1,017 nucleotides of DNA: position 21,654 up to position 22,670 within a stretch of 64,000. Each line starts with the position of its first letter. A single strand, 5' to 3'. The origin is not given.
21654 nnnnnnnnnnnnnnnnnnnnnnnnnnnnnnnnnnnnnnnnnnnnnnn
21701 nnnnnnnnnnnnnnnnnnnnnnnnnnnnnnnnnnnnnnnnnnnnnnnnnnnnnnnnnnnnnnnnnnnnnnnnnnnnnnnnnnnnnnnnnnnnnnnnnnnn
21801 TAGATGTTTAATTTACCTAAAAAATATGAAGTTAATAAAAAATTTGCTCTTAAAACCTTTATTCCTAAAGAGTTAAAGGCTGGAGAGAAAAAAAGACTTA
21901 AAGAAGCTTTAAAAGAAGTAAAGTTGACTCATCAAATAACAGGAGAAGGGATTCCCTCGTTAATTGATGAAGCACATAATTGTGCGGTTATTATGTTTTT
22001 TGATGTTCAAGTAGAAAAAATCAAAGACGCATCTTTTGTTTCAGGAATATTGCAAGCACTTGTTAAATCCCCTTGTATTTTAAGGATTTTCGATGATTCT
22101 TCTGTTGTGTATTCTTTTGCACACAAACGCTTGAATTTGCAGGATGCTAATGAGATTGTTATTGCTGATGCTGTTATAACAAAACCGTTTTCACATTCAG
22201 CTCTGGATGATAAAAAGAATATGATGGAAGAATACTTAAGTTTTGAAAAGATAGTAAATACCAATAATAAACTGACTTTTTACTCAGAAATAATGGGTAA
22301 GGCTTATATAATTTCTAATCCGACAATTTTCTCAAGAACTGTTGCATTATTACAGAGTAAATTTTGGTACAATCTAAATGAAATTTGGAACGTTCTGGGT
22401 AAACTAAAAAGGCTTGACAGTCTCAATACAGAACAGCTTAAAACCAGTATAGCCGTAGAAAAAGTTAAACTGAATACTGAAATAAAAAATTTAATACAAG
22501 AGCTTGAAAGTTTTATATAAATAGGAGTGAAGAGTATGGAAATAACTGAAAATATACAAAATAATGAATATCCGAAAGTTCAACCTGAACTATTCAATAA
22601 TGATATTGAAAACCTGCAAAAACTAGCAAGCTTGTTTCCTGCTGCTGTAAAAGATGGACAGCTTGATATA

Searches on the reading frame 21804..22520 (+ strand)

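Call 10: search_protein_families(library=pfam, proteins=[window:21804-22520:+], max_evalue=0.001)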
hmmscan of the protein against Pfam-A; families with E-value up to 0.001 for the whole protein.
window:21804-22520:+ (238 aa): 1 family
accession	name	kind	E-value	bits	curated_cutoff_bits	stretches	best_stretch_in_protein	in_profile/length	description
PF14335.11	DUF4391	-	2.2e-39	136.1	29.9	1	2-234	1-232/232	Domain of unknown function (DUF4391)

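Call 75: search_protein_families(library=padloc, proteins=[window:21804-22520:+], max_evalue=0.00001)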
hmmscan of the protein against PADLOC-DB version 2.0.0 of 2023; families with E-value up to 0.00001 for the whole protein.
window:21804-22520:+ (238 aa): 0 families
